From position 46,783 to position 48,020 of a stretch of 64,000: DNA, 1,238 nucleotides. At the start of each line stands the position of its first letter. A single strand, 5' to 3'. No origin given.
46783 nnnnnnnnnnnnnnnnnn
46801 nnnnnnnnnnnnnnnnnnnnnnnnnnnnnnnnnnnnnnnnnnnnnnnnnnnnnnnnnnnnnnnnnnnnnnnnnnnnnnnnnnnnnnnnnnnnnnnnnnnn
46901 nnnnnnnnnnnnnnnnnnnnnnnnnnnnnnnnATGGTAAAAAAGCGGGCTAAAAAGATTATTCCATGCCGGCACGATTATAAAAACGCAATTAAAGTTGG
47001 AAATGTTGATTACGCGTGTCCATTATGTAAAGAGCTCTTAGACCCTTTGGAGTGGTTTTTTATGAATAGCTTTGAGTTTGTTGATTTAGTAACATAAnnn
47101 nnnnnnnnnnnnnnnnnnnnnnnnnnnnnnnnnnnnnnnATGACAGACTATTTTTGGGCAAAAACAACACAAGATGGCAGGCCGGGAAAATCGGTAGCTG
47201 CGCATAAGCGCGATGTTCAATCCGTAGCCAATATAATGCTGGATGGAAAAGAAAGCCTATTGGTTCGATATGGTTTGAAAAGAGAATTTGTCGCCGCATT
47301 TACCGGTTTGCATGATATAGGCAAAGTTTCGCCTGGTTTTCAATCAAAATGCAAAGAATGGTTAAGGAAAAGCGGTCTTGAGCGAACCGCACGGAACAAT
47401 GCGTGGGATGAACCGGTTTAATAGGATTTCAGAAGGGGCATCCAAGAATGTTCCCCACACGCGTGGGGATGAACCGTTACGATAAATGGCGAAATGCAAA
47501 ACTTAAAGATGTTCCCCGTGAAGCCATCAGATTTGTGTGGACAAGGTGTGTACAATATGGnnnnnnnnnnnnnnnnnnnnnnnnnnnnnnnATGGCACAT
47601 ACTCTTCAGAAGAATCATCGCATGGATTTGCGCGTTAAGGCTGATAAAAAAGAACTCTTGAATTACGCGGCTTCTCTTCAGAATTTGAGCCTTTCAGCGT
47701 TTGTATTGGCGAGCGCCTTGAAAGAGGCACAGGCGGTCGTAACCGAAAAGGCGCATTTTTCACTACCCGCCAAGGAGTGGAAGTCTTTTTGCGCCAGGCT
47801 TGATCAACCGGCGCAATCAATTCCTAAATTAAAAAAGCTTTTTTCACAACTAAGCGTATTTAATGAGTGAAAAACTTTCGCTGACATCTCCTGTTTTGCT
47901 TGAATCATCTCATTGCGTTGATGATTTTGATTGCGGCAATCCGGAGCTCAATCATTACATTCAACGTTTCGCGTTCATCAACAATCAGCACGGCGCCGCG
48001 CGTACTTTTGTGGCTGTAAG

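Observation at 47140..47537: Scar of a lost type I-E-like CRISPR-Cas locus: the cas3 HD-domain stub joined directly to the last repeats of the array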

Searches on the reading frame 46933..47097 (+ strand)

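Call 7: search_protein_families(library=pfam, proteins=[window:46933-47097:+], max_evalue=1)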
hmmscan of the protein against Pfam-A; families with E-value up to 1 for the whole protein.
window:46933-47097:+ (54 aa): 2 families
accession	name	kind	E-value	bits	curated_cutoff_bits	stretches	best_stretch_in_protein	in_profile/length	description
PF25169.1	DUF7830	-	0.00028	21.1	27.5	1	3-35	11-43/72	Domain of unknown function (DUF7830)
PF14447.12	Prok-RING_4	-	0.14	12.5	27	1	25-38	28-42/46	Prokaryotic RING finger family 4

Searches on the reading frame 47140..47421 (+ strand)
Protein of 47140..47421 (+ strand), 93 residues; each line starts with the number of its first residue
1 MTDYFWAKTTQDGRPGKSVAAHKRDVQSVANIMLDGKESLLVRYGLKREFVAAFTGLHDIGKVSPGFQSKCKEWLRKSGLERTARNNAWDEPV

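Call 7: search_protein_families(library=pfam, proteins=[window:47140-47421:+], max_evalue=1)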
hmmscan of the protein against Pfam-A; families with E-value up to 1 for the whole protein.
window:47140-47421:+ (93 aa): 1 family
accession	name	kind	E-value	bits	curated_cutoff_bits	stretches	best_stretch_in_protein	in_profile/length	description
PF18019.7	Cas3_HD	-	1.7e-11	45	23.1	1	6-79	1-88/207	Cas3, HD domain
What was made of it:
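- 47140..47409 (+): 5' remnant of cas3, codons 1-90. This is the N-terminal part of the HD nuclease domain up to the LHDIGK motif and NNAWD. Pfam Cas3_HD E 1.7e-11, profile 1-88/207 (call 7).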

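Call 10: find_homologous_proteins(query=window:47140-47421:+, max_evalue=0.001)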
Query window:47140-47421:+ (93 aa): 4 proteins with E <= 0.001 among 5 candidates.
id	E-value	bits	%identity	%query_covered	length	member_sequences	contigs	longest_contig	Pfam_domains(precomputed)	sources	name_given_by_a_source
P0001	5.8e-57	207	100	100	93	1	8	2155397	PF18019.8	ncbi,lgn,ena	ncbi:MAG: HD domain-containing protein [Candidatus Omnitrophota bacterium]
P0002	3.4e-37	144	70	97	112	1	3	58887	PF18019.8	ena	-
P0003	1.5e-11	62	52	81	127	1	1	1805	PF18019.8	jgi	jgi:hypothetical protein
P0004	4.6e-10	57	42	90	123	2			PF18019.8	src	-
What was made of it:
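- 47140..47421 (+): Fusion ORF of 93 aa: 90 cas3 codons plus E-P-V read from the repeat and spacer, then a TAA stop inside spacer 1. The identical protein P0001 is annotated 'HD domain-containing protein', Candidatus Omnitrophota (call 10).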

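Call 12: find_encoding_contigs(protein=P0002, flank=10000, max_places=6)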
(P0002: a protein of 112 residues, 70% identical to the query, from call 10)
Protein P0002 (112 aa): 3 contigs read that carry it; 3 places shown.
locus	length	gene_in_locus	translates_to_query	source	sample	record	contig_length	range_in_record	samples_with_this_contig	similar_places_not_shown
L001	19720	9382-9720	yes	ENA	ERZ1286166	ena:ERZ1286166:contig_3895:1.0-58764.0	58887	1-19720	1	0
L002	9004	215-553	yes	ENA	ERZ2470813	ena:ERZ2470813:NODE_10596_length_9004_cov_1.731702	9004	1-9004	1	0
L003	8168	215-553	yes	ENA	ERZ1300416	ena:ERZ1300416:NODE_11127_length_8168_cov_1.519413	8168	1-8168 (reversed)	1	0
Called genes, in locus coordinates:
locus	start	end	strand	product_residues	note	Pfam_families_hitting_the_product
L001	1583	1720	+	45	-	PF03143:GTP_EFTU_D3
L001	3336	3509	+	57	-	-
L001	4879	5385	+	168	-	-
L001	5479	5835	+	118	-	PF05970:PIF1, PF13191:AAA_16 (weak), PF13245:AAA_19, PF13479:AAA_24 (weak), PF13604:AAA_30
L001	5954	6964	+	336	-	PF13538:UvrD_C_2 (weak)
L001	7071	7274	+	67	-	PF09957:VapB_antitoxin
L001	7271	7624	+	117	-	-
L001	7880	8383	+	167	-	PF01934:HepT-like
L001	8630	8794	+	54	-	-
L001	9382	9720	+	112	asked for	PF18019:Cas3_HD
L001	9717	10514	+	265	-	PF18019:Cas3_HD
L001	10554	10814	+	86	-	-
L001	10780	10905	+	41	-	-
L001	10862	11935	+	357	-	PF00271:Helicase_C, PF22590:Cas3-like_C_2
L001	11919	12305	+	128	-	PF09481:CRISPR_Cse1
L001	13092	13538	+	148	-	PF09481:CRISPR_Cse1 (faint)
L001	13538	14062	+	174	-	PF09485:CRISPR_Cse2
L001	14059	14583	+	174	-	PF08798:CRISPR_assoc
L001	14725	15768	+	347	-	PF09344:Cas_CT1975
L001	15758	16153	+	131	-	PF09704:Cas_Cas5d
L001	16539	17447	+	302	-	PF01867:Cas_Cas1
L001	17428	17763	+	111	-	PF09707:Cas_Cas2CT1978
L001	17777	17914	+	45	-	-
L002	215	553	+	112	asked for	PF18019:Cas3_HD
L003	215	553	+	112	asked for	PF18019:Cas3_HD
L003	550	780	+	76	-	PF18019:Cas3_HD (weak)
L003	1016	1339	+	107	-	-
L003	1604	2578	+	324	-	PF00271:Helicase_C, PF22590:Cas3-like_C_2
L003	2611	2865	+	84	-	-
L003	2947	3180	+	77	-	PF09481:CRISPR_Cse1 (weak)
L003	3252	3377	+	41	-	-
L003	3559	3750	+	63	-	-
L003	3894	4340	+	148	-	PF09481:CRISPR_Cse1 (faint)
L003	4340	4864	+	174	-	PF09485:CRISPR_Cse2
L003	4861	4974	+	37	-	-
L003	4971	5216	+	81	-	-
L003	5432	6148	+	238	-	PF09344:Cas_CT1975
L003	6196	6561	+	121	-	PF09344:Cas_CT1975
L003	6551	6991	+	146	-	PF09704:Cas_Cas5d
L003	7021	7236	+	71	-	-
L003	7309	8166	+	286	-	?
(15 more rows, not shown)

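Call 17: find_encoding_contigs(protein=P0001, flank=10000, max_places=10)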
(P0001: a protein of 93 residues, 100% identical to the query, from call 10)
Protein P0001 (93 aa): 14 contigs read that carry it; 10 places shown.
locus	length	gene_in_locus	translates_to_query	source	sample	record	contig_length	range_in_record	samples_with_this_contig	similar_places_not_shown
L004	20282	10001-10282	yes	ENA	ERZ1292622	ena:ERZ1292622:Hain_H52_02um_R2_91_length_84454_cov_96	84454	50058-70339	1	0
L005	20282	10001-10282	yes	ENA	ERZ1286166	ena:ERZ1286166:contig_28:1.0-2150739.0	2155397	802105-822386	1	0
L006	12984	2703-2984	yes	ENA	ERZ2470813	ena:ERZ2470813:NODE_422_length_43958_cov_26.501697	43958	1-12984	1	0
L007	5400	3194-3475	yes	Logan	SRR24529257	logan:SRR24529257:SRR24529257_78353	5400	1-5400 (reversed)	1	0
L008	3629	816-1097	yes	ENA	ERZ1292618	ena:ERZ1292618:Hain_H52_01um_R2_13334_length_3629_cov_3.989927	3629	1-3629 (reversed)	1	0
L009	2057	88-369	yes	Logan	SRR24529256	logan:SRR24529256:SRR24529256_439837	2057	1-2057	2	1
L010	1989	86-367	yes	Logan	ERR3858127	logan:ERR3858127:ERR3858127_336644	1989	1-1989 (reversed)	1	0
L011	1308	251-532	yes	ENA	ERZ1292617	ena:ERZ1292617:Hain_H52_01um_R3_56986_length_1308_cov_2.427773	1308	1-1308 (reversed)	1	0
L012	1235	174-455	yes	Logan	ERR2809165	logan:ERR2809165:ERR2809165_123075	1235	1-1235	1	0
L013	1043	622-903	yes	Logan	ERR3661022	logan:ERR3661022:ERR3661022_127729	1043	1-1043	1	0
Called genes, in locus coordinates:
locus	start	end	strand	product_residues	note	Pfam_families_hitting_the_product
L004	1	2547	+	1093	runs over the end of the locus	PF02463:SMC_N, PF13175:AAA_15, PF13304:AAA_21 (weak), PF13476:AAA_23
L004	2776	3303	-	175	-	-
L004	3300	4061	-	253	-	PF13191:AAA_16, PF13401:AAA_22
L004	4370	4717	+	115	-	PF07238:PilZ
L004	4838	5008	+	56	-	-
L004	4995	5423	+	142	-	PF07238:PilZ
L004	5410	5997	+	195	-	PF14385:DUF4416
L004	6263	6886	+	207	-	-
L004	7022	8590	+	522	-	PF02689:Herpes_Helicase (faint), PF05970:PIF1, PF13245:AAA_19, PF13604:AAA_30, PF01443:Viral_helicase1 (faint), PF13479:AAA_24 (weak), PF13538:UvrD_C_2 (weak), PF13280:WYL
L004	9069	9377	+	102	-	PF18765:Polbeta, PF01909:NTP_transf_2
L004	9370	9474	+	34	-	-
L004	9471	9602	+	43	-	PF01934:HepT-like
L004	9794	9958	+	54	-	-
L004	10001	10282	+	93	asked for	PF18019:Cas3_HD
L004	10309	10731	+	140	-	PF08681:TacA1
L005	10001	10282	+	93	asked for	PF18019:Cas3_HD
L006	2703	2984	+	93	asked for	PF18019:Cas3_HD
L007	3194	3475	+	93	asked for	PF18019:Cas3_HD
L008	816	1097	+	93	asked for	PF18019:Cas3_HD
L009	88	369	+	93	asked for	PF18019:Cas3_HD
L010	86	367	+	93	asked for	PF18019:Cas3_HD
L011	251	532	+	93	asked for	PF18019:Cas3_HD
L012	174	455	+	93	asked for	PF18019:Cas3_HD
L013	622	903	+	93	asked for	PF18019:Cas3_HD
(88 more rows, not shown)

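Call 53: search_solved_structures(query=window:47140-47421:+, max_evalue=1, show_alignments=2)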
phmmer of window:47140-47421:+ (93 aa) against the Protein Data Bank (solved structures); distinct sequences matched with E-value up to 1: 2.
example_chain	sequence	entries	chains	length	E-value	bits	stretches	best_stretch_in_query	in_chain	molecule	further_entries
3sk9_A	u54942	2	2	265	0.0041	20.3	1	6-74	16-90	Putative uncharacterized protein TTHB187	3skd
4q2c_A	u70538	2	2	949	0.71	13.1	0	49-72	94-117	CRISPR-associated helicase Cas3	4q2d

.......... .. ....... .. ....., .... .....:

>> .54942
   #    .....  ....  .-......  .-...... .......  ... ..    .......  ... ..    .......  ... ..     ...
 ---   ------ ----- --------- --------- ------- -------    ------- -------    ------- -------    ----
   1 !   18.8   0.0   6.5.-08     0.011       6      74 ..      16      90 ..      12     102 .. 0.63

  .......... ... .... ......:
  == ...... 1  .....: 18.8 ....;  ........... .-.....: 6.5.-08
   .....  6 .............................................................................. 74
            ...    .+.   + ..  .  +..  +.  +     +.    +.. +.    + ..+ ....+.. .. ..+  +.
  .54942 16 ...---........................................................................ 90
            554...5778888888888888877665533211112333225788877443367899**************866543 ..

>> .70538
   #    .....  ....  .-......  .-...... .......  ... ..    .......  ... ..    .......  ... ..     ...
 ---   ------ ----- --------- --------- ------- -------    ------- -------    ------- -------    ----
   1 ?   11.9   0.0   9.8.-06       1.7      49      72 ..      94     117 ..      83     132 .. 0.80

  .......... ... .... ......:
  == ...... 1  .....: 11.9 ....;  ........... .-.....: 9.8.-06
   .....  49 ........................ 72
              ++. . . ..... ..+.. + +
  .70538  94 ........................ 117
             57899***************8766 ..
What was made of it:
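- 47140..47409 (+): PDB 3SK9 alignment (call 53).
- On Cas3 (type I signature nuclease-helicase): Matches 3SK9 and 4Q2C around LHDIGK (call 53).
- Checked: It also aligns to the Cas3 HD protein TTHB187, PDB 3SK9 residues 16-90 (call 53).
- Stub: it covers Cas3_HD profile positions 1-88 of 207 (call 7; PDB alignment in call 53).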

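Call 60: find_encoding_contigs(protein=P0003, flank=5000, max_places=5)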
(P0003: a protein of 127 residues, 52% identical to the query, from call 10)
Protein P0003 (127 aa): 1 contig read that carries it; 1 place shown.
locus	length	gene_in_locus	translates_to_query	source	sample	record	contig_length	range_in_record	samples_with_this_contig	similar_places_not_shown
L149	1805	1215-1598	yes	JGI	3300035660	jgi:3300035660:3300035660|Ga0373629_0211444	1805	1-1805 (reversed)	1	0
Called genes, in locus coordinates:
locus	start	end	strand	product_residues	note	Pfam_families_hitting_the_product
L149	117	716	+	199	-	PF00239:Resolvase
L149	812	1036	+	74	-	-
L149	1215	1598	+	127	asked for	PF18019:Cas3_HD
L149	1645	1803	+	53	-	?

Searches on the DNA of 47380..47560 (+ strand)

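Call 44: search_dna_similar(query=window:47416-47447:+, collection=phages, mode=distant, max_evalue=1, max_rows=10)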
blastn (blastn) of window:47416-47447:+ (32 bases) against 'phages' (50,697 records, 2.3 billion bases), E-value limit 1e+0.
No match.

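Call 52: search_rna_families(source=window, start=47380, end=47560, threshold=evalue, max_evalue=10, show_alignments=2)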
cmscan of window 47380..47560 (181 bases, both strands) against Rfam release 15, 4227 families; matches with E-value up to 10: 4.
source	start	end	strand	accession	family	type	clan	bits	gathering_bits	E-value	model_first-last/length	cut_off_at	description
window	47388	47464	-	RF00339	snoR60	Gene; snRNA; snoRNA; CD-box;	CL00074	17.3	40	0.35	1-72/72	no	Small nucleolar RNA snoR60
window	47462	47489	+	RF01109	SBRMV1_UPD-PKd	Cis-reg;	-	15.5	33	2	1-21/21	no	Pseudoknot of upstream pseudoknot domain (UPD) of the 3'UTR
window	47447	47513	+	RF01696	Chlorobi-1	Gene; sRNA;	-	14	50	0.19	1-67/67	no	Chlorobi-1 RNA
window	47411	47474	-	RF01696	Chlorobi-1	Gene; sRNA;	-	12.9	50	0.45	1-67/67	no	Chlorobi-1 RNA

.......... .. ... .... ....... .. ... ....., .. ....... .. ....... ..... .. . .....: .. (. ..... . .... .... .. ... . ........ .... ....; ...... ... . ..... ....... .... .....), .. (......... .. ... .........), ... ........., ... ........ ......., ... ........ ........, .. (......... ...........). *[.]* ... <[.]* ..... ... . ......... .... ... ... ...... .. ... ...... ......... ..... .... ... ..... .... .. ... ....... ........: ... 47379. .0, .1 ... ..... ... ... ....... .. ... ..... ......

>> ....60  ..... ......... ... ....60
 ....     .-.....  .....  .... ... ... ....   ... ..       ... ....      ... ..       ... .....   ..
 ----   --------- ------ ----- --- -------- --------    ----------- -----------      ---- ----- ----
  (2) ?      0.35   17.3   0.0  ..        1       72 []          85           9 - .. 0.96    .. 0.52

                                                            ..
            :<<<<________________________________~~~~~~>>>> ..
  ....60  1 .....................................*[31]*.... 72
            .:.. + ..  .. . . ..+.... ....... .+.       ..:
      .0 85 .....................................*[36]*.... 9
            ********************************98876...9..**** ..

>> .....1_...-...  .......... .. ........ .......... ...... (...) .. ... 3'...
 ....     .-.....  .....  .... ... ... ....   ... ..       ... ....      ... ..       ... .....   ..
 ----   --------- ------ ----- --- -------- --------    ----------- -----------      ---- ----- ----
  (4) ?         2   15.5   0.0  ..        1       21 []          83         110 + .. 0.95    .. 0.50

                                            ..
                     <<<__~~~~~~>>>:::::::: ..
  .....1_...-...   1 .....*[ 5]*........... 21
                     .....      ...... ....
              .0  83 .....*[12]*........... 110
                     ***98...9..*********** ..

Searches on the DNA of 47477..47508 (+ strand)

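Call 45: search_dna_similar(query=window:47477-47508:+, collection=phages, mode=distant, max_evalue=1, max_rows=10)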
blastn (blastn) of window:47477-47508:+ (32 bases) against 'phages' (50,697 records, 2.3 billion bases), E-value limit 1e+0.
Records with a match: 9; places in all: 9; records where one place covers at least 80% of the query: 1.
Best place of each record, by identity: >=99% 1; 90-95% 7; 80-90% 1.
By first word of the organism name: Sulfolobus 3; Acinetobacter 3; Vibrio 1; PinkBerry-associated 1; Staphylococcus 1.
By host as written in the record: Acinetobacter baumannii 3; - 2; Sulfolobus solfataricus P2 2; Sulfolobus islandicus REY15A 1; Staphylococcus arlettae 1.
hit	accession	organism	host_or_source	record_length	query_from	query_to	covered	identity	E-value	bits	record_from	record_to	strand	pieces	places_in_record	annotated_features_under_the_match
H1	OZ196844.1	Vibrio phage 209E38-1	Seawater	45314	5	32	88%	85.7%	9e-1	34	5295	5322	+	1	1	hypothetical protein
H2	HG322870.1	Sulfolobus monocaudavirus SMV1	Sulfolobus solfataricus P2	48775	9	31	72%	91.3%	9e-1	34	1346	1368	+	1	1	hypothetical membrane protein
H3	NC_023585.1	Sulfolobus monocaudavirus SMV1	Sulfolobus solfataricus P2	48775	9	31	72%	91.3%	9e-1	34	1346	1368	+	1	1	hypothetical membrane protein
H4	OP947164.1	PinkBerry-associated phage LS06-2018-MD08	-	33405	3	25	72%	91.3%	9e-1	34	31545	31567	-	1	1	hypothetical protein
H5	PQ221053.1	Sulfolobus phage SMV1a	Sulfolobus islandicus REY15A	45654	9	31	72%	91.3%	9e-1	34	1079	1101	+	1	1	hypothetical protein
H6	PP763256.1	Acinetobacter phage Ab3-TPeters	Acinetobacter baumannii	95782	1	23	72%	91.3%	9e-1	34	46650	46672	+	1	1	hypothetical protein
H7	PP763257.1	Acinetobacter phage Ab5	Acinetobacter baumannii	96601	1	23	72%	91.3%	9e-1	34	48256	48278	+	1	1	hypothetical protein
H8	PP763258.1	Acinetobacter phage Ab7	Acinetobacter baumannii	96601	1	23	72%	91.3%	9e-1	34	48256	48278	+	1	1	hypothetical protein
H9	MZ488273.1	Staphylococcus phage vB_SarS_BM31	Staphylococcus arlettae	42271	12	29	56%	100.0%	9e-1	34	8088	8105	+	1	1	hypothetical protein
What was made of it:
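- Tried and rejected: GenBank phages (calls 44, 45; the only hits had E of about 0.9);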

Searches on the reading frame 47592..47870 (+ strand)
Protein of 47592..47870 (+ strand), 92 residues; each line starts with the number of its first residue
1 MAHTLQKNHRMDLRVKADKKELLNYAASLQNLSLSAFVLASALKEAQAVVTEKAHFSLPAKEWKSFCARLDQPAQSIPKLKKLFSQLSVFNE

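Call 7: search_protein_families(library=pfam, proteins=[window:47592-47870:+], max_evalue=1)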
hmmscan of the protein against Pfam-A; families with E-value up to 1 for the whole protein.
window:47592-47870:+ (92 aa): 3 families
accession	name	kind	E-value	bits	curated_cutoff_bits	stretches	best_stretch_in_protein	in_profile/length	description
PF08681.18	TacA1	-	3.3e-21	75.5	21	1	10-86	1-77/80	Antitoxin TacA 1-like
PF21983.2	NikA-like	-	0.00025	21.6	27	1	6-49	2-46/72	Mobilization protein NikA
PF19807.5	DUF6290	-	0.1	13.2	27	1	11-41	4-34/72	Family of unknown function (DUF6290)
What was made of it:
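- Checked: The TacA1 profile starts at residue 10 of the 92-aa version that begins at 47592 (call 7).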
